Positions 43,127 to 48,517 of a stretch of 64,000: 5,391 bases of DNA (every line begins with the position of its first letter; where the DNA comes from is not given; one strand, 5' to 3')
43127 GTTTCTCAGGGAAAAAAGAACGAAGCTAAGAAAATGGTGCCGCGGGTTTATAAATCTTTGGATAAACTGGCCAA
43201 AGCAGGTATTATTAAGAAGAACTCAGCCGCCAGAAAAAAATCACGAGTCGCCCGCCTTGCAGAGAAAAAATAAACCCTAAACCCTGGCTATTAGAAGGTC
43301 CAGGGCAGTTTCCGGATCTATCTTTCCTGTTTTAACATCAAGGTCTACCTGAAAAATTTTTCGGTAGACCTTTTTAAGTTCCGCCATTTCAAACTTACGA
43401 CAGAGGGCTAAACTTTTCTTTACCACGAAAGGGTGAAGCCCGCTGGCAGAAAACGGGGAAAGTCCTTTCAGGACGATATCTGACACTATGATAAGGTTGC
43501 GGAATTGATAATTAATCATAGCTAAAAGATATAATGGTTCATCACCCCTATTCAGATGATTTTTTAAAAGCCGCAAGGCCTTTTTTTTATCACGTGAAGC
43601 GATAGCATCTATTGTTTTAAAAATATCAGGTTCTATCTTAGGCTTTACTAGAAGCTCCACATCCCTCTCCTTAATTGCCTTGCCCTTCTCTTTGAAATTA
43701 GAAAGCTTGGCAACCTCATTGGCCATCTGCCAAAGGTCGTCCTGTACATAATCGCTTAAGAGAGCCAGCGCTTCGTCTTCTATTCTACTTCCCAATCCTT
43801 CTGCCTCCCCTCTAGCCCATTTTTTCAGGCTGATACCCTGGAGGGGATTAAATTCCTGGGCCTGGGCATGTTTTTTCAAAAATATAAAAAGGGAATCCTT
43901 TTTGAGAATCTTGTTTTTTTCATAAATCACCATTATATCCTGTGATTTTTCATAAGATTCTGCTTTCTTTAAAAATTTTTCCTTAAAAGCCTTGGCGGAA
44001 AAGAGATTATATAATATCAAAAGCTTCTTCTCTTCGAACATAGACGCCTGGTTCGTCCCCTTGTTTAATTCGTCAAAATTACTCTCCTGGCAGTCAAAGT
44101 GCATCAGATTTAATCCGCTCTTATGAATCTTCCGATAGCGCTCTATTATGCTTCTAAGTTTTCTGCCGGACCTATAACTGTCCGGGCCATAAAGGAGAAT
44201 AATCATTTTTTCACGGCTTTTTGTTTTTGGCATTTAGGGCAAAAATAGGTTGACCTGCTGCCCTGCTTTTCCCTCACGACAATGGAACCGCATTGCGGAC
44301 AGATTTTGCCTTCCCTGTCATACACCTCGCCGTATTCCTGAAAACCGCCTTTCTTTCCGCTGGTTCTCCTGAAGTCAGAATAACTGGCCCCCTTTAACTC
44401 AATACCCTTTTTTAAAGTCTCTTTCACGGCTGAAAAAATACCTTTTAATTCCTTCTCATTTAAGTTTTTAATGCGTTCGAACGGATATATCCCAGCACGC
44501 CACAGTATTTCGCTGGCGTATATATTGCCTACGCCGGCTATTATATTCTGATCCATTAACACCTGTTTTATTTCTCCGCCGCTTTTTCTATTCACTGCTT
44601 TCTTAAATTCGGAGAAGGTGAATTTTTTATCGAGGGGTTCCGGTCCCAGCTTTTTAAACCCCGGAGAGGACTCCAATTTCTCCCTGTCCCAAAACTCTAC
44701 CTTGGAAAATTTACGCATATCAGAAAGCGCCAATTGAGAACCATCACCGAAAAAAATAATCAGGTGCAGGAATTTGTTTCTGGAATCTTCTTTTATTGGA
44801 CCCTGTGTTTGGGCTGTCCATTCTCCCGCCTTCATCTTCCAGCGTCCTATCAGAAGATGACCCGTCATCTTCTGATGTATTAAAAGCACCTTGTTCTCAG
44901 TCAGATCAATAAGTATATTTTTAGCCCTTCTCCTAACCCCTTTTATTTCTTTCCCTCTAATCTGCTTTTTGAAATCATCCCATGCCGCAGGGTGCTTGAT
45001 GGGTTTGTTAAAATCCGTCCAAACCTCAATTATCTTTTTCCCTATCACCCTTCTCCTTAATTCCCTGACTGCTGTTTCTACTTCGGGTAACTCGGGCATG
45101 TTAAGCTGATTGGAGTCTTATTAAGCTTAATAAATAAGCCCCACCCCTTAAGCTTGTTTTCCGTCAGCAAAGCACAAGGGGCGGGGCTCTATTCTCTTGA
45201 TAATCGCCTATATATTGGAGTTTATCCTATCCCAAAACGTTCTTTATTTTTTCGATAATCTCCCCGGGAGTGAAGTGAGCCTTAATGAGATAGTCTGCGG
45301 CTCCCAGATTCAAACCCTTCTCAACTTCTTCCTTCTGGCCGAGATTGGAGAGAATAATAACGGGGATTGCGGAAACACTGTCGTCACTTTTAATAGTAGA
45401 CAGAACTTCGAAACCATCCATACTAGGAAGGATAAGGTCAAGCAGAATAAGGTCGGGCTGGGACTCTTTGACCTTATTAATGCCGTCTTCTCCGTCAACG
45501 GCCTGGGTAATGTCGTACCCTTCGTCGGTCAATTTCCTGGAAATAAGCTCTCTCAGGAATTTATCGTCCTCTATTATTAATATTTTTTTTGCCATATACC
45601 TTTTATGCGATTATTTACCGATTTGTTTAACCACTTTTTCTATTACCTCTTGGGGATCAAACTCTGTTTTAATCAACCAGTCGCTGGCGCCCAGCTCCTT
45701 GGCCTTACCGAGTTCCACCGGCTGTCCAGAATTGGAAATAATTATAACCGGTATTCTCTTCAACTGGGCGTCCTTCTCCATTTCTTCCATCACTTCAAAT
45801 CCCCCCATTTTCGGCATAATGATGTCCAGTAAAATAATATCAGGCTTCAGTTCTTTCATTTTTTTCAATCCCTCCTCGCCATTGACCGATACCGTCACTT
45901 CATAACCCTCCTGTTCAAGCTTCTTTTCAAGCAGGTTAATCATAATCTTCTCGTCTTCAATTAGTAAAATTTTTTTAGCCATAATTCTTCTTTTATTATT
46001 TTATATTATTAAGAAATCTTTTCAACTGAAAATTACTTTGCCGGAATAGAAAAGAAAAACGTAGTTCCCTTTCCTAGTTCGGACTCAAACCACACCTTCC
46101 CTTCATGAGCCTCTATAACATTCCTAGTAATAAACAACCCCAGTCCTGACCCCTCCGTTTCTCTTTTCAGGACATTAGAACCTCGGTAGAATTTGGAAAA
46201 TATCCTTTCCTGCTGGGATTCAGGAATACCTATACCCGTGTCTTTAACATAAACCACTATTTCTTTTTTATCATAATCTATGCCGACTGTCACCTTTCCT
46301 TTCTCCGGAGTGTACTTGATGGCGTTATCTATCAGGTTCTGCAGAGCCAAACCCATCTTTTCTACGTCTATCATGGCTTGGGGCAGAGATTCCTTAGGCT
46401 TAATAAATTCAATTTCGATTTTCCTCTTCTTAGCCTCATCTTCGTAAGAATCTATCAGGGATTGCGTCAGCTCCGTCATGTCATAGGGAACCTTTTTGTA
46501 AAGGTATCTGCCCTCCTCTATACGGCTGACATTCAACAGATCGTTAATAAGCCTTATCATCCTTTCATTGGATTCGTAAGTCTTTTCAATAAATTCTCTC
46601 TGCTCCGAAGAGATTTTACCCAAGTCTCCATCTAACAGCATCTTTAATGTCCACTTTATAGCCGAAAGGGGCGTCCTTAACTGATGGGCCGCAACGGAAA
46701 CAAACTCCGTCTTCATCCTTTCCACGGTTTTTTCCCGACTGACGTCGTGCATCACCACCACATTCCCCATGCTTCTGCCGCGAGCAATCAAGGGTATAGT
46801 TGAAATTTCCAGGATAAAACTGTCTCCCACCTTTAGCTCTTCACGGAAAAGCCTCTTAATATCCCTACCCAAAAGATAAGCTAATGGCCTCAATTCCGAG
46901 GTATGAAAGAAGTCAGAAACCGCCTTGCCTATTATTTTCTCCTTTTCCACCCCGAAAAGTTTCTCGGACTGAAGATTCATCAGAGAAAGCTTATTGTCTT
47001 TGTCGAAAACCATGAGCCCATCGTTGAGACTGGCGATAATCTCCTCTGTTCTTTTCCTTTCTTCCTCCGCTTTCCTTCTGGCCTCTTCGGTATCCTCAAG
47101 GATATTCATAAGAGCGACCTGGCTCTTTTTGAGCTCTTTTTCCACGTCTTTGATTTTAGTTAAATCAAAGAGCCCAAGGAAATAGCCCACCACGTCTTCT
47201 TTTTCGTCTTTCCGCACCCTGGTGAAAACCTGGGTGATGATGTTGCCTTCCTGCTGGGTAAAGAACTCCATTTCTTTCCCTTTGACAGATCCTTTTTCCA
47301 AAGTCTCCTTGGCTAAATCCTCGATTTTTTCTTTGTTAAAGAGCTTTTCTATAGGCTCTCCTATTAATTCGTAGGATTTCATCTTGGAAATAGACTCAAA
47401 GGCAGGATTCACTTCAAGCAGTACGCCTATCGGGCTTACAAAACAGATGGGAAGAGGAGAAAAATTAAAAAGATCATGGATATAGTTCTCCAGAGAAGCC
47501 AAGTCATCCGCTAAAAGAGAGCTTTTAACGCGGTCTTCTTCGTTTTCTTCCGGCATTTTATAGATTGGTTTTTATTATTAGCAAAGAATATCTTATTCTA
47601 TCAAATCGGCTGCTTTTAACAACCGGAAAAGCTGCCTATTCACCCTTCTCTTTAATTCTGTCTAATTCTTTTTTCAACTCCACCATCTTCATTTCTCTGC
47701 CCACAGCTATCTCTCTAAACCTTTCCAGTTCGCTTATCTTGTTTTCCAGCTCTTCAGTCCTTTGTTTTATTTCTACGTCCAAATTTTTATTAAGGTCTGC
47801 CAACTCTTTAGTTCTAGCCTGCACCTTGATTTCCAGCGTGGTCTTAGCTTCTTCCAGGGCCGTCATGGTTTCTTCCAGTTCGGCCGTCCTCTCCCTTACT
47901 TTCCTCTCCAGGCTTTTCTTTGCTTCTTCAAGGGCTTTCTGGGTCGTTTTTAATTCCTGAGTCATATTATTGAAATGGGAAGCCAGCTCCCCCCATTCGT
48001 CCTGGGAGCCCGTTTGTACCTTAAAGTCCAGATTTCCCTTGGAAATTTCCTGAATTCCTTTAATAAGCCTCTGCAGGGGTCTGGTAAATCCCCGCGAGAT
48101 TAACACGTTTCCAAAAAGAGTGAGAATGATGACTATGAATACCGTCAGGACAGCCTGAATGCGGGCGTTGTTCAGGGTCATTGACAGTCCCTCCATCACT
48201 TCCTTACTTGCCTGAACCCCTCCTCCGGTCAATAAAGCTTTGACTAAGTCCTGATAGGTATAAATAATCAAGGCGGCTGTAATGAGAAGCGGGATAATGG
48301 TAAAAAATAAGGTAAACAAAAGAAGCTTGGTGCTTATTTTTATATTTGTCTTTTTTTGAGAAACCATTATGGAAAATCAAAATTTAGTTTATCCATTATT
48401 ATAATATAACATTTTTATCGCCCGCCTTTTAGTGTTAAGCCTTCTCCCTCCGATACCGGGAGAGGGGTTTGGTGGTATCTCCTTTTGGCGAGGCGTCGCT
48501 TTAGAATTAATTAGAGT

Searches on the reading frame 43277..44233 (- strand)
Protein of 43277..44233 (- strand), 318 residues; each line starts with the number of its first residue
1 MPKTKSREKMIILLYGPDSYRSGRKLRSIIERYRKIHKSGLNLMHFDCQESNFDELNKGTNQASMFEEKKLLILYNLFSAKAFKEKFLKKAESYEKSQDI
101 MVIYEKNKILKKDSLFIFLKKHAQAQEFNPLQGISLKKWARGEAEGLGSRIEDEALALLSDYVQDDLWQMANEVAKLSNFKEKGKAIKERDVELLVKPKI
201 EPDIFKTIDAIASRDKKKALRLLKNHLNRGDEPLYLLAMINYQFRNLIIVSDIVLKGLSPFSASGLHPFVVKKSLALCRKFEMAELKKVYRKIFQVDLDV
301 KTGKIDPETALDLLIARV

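Call 10: search_protein_families(library=pfam, proteins=[window:43277-44233:-], max_evalue=0.001)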
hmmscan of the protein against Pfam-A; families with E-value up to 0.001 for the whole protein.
window:43277-44233:- (318 aa): 2 families
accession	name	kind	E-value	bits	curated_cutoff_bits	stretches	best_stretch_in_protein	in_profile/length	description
PF21694.2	DNA_pol3_delta_C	-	1e-25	90.5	27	1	202-317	2-120/121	DNA polymerase III delta subunit, C-terminal domain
PF06144.19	DNA_pol3_delta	-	3e-05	24.4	21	1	13-125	2-120/124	DNA polymerase III, delta subunit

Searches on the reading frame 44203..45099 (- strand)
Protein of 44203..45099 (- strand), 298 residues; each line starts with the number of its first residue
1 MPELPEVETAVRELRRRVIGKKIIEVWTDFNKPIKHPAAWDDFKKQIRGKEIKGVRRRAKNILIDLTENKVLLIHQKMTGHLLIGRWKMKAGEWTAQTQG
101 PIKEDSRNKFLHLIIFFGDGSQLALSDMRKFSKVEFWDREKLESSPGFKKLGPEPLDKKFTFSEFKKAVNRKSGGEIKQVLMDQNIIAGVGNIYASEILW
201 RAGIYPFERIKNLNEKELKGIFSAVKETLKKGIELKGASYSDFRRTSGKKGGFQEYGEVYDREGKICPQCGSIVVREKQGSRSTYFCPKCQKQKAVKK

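Call 10: search_protein_families(library=pfam, proteins=[window:44203-45099:-], max_evalue=0.001)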
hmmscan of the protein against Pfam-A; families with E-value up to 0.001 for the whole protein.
window:44203-45099:- (298 aa): 5 families
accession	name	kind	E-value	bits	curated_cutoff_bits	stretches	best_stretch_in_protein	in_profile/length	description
PF01149.29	Fapy_DNA_glyco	-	3.8e-28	98.9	25.5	1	1-133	1-116/117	Formamidopyrimidine-DNA glycosylase N-terminal domain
PF06831.19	H2TH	-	5.8e-26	90.7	34.7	1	151-241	1-90/93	Formamidopyrimidine-DNA glycosylase H2TH domain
PF06827.20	zf-FPG_IleRS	-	5.7e-09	36.1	21.3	1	264-292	1-29/30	Zinc finger found in FPG and IleRS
PF05833.16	NFACT_N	-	2.1e-05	24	31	1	154-231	169-242/456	NFACT N-terminal and middle domains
PF06677.18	Auto_anti-p27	-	0.00092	19.7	24.1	0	265-291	16-40/40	Sjogren's syndrome/scleroderma autoantigen 1 (Autoantigen p27)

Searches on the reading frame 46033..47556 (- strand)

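Call 41: search_protein_families(library=pfam, proteins=[window:46033-47556:-], max_evalue=0.0001)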
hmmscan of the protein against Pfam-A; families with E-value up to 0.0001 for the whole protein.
window:46033-47556:- (507 aa): 7 families
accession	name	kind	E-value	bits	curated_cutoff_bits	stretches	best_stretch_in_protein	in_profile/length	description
PF02518.31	HATPase_c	-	3.9e-30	105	26.4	1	398-506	3-109/111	Histidine kinase-, DNA gyrase B-, and HSP90-like ATPase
PF00512.31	HisKA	-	1.2e-18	67.3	26.9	1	281-349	1-66/66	His Kinase A (phospho-acceptor) domain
PF13426.13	PAS_9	-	9.3e-17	61.6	27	1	36-133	3-102/103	PAS domain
PF00989.32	PAS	-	1.2e-12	48.3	22.6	1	169-272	2-113/113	PAS fold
PF08448.16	PAS_4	-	6.1e-10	39.7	23.1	0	176-275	3-108/110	PAS fold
PF13188.13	PAS_8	-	6.2e-08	32.7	21.8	0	169-216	2-46/65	PAS domain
PF13581.12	HATPase_c_2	-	7.7e-05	23.1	27.4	0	397-483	28-111/127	Histidine kinase-like ATPase domain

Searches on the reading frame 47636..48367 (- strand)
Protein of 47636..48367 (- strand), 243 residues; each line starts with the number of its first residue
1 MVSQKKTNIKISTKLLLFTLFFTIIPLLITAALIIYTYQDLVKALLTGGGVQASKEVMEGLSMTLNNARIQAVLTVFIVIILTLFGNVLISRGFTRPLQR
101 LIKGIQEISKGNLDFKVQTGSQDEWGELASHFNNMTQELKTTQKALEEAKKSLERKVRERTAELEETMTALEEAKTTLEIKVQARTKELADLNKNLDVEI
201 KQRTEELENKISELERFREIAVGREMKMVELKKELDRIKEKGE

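Call 44: search_protein_families(library=pfam, proteins=[window:47636-48367:-], max_evalue=0.0001)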
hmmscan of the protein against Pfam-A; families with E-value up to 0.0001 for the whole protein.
window:47636-48367:- (243 aa): 3 families
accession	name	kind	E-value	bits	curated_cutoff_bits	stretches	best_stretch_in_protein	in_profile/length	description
PF00672.30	HAMP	-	2.9e-12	47.1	25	1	89-140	1-52/53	HAMP domain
PF07464.16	ApoLp-III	-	5.4e-06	27.1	36.3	1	117-213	27-123/146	Apolipophorin-III precursor (apoLp-III)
PF02049.23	FliE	-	8.2e-05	23.1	22.4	0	119-187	11-76/89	Flagellar hook-basal body complex protein FliE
